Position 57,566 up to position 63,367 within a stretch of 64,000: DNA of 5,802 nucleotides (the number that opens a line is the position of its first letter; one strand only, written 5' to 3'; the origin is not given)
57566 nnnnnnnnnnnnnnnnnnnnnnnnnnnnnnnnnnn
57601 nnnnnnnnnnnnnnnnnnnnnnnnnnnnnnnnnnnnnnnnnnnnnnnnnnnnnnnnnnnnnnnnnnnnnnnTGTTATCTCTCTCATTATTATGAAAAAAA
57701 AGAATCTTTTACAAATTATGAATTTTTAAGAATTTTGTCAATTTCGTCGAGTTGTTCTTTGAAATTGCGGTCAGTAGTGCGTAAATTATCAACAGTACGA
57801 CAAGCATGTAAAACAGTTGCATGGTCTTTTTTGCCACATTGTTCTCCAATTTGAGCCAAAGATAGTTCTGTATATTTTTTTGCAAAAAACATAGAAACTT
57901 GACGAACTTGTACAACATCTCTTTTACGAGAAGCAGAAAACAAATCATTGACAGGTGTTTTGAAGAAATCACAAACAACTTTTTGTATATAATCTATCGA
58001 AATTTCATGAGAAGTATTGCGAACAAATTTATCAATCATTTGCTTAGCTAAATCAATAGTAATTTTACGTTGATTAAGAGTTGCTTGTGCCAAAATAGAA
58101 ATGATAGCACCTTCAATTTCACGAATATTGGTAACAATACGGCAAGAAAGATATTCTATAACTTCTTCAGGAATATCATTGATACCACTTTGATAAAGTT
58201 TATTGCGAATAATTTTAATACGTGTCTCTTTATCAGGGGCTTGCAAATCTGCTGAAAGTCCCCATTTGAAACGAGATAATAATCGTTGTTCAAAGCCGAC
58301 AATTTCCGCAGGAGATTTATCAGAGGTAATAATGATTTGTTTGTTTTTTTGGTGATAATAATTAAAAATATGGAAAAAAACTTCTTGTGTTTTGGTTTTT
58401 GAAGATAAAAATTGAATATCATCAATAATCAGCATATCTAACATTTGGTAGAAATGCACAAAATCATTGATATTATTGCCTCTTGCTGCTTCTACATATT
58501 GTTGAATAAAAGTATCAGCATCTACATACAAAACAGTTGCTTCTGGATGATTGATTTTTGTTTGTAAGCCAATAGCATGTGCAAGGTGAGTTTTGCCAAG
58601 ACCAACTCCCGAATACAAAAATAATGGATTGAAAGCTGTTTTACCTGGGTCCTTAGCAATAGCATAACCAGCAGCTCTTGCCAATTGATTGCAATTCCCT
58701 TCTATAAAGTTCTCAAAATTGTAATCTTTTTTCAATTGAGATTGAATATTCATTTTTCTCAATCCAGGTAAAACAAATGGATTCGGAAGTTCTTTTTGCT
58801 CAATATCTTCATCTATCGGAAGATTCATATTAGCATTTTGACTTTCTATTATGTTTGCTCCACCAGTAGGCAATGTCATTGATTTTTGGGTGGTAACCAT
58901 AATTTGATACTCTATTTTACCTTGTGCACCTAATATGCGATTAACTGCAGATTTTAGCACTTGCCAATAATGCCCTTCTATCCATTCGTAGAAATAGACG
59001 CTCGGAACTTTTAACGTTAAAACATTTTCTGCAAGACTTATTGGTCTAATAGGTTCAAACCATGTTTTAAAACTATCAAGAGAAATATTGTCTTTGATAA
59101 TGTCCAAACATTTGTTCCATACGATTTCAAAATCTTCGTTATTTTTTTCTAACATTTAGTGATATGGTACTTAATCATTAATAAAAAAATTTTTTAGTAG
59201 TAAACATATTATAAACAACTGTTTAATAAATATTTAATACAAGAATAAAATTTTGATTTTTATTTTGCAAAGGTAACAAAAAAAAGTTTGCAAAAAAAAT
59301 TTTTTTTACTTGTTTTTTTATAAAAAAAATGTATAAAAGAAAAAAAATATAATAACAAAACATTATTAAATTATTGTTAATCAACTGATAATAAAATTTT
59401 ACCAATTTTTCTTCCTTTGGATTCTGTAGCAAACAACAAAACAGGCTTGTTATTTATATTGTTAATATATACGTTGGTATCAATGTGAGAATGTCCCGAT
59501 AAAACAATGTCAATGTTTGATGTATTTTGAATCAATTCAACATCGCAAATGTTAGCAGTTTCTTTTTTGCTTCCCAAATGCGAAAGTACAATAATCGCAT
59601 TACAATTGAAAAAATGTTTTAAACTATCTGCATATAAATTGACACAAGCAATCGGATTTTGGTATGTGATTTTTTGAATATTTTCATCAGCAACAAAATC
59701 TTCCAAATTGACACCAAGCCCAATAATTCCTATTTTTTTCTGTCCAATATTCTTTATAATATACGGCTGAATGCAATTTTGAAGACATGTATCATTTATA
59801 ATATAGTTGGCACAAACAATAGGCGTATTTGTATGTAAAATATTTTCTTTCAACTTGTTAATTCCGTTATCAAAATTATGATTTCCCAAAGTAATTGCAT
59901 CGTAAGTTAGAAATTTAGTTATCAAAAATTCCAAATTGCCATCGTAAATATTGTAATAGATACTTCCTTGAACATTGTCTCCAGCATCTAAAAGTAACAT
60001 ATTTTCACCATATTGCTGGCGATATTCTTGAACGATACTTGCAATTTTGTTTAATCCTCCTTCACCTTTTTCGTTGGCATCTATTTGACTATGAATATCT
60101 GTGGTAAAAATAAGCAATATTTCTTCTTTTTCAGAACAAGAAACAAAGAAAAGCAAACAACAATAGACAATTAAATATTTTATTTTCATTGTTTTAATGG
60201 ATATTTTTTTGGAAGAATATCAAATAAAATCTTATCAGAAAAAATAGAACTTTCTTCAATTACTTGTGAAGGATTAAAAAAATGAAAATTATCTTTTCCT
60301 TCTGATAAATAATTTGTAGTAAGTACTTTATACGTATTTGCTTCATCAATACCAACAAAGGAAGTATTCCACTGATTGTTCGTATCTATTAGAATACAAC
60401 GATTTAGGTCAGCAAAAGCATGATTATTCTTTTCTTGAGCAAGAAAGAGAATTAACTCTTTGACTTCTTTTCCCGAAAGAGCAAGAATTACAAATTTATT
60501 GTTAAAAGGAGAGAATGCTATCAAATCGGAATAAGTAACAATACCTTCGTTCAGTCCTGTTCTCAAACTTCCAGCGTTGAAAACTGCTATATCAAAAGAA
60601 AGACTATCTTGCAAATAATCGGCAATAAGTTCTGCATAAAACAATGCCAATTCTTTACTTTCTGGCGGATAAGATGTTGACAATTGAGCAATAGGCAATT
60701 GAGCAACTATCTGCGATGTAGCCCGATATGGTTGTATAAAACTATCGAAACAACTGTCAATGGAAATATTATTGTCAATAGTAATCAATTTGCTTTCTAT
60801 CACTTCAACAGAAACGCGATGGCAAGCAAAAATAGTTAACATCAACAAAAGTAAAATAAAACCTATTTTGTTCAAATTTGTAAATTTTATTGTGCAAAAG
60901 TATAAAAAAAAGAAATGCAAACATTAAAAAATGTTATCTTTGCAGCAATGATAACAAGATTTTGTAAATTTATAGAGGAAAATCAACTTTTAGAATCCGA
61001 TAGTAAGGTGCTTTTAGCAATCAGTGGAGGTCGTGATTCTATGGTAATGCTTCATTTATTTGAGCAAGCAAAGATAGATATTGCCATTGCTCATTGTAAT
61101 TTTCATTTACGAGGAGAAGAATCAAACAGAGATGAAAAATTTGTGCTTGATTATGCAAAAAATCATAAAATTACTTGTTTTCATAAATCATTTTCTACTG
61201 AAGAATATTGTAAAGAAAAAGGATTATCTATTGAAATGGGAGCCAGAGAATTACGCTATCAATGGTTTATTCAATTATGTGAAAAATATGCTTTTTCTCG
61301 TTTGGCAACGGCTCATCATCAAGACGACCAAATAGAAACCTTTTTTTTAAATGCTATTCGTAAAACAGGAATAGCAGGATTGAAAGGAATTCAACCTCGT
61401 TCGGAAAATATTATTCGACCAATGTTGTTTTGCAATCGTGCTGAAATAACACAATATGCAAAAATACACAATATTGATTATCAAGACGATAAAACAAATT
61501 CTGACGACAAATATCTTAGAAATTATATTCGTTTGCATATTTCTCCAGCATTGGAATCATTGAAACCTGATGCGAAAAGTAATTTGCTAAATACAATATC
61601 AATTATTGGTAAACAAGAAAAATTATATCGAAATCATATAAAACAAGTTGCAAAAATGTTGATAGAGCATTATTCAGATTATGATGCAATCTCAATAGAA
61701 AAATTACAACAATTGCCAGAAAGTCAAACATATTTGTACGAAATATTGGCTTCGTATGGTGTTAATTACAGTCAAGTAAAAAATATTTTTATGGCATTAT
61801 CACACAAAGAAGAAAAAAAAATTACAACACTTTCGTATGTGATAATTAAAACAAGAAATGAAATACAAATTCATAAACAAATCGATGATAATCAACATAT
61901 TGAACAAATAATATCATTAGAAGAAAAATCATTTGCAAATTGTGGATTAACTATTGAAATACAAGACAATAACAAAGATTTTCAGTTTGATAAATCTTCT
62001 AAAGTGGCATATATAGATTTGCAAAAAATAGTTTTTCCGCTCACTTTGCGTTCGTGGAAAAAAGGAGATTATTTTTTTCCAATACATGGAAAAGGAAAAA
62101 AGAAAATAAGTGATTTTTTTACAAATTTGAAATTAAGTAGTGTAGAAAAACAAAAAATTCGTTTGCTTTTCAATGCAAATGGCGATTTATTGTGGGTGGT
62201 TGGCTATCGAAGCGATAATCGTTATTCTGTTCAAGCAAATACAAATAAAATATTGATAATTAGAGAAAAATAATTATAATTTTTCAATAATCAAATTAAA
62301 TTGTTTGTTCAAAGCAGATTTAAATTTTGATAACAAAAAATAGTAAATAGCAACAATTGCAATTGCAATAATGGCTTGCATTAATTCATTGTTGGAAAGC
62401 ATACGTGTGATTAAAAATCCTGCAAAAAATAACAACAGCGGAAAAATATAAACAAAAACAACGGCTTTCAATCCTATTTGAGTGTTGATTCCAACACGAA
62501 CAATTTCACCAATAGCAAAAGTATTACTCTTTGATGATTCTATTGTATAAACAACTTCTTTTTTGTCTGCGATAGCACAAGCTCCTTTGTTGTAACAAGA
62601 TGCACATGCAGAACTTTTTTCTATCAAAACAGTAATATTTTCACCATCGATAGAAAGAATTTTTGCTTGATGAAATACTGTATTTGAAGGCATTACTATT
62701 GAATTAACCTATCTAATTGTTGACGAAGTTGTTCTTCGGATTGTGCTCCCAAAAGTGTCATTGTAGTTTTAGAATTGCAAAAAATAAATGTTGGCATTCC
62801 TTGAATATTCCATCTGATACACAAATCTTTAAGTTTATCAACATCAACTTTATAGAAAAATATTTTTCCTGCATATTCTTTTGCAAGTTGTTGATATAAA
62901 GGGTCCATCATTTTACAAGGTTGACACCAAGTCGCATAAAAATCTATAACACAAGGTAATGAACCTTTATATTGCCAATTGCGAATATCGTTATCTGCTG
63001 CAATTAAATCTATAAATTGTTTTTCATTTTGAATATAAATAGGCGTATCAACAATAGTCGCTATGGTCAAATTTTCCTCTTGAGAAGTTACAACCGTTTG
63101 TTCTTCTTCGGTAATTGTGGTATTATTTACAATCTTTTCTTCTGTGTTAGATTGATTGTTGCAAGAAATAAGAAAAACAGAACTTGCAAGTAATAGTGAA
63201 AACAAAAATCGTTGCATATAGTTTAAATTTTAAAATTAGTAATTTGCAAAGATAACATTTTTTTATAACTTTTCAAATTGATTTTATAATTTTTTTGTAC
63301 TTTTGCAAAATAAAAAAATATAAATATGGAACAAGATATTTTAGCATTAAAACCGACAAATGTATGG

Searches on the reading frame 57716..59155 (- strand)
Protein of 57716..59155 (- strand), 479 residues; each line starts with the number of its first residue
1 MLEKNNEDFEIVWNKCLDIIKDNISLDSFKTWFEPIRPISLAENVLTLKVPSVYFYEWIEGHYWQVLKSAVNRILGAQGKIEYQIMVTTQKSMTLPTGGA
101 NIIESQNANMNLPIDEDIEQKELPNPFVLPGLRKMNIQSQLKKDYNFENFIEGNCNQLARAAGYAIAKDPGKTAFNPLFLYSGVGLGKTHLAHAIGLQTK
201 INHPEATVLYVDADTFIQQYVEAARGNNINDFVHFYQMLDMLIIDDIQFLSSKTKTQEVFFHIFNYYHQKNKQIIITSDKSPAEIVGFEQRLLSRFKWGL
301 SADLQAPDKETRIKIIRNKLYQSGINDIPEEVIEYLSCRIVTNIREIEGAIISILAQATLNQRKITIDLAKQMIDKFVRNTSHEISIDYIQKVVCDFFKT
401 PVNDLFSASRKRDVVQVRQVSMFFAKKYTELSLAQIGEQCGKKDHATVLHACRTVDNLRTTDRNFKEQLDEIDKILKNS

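Call 72: search_protein_families(library=pfam, proteins=[window:57716-59155:-], max_evalue=0.00001)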
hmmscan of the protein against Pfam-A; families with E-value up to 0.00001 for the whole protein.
window:57716-59155:- (479 aa): 4 families
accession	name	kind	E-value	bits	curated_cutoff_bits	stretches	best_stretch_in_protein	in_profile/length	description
PF00308.24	Bac_DnaA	-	9.1e-61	205.2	23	1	141-302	1-161/162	Bacterial DnaA ATPAse domain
PF08299.17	Bac_DnaA_C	-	9.4e-26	90.1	31.5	1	387-455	1-69/69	Bacterial dnaA protein helix-turn-helix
PF11638.13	DnaA_N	-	2.5e-15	56.4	24.6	1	12-72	3-64/65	DnaA N-terminal domain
PF01695.23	IstB_IS21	-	7.6e-10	39.1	24.1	1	178-282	95-196/238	IstB-like ATP binding protein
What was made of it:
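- On Replication origin (oriC) repeats: dnaA lies at 57716-59155 (call 72).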

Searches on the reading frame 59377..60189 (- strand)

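Call 72: search_protein_families(library=pfam, proteins=[window:59377-60189:-], max_evalue=0.00001)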
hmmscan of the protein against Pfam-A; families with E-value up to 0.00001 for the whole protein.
window:59377-60189:- (270 aa): 1 family
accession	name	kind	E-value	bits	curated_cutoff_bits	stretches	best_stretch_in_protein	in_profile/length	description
PF00149.33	Metallophos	-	1.7e-14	55.1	21.5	1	26-236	3-190/191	Calcineurin-like phosphoesterase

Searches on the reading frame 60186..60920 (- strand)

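Call 72: search_protein_families(library=pfam, proteins=[window:60186-60920:-], max_evalue=0.00001)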
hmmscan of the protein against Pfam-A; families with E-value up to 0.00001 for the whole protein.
window:60186-60920:- (244 aa): 1 family
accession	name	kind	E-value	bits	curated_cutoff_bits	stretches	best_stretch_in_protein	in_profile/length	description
PF02872.23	5_nucleotid_C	-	1.3e-18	68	23.6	1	96-215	25-156/158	5'-nucleotidase, C-terminal domain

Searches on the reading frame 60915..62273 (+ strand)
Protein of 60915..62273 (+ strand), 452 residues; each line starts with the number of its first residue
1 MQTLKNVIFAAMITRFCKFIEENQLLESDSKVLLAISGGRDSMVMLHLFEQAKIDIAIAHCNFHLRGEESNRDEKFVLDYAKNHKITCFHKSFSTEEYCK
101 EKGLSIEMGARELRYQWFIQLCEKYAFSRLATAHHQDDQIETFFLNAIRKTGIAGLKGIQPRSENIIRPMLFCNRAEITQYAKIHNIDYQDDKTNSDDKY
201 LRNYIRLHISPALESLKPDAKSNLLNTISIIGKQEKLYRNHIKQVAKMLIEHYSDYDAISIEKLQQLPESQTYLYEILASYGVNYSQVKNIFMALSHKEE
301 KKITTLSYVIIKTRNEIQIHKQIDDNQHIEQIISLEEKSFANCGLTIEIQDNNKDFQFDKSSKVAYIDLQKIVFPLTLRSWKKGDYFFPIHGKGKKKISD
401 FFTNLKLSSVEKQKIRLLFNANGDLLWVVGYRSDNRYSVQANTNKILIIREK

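Call 72: search_protein_families(library=pfam, proteins=[window:60915-62273:+], max_evalue=0.00001)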
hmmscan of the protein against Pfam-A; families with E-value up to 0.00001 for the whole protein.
window:60915-62273:+ (452 aa): 2 families
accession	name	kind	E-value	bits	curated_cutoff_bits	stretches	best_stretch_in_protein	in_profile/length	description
PF01171.26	ATP_bind_3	-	2e-52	178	27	1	31-206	1-180/182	PP-loop family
PF11734.13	TilS_C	-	2e-07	30.7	22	1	376-446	1-70/74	TilS substrate C-terminal domain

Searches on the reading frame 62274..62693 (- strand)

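Call 72: search_protein_families(library=pfam, proteins=[window:62274-62693:-], max_evalue=0.00001)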
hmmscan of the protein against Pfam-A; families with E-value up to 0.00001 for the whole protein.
window:62274-62693:- (139 aa): 1 family
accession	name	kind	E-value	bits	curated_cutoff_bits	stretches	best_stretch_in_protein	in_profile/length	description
PF04246.17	RseC_MucC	-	2.7e-27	95.7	24.4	1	13-134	2-124/130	Positive regulator of sigma(E), RseC/MucC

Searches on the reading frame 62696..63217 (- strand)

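Call 72: search_protein_families(library=pfam, proteins=[window:62696-63217:-], max_evalue=0.00001)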
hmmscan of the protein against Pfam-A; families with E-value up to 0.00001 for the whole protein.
window:62696-63217:- (173 aa): 1 family
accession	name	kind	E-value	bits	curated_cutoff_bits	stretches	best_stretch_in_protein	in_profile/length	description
PF00085.26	Thioredoxin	-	2e-25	89.2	23.5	1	87-169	19-102/103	Thioredoxin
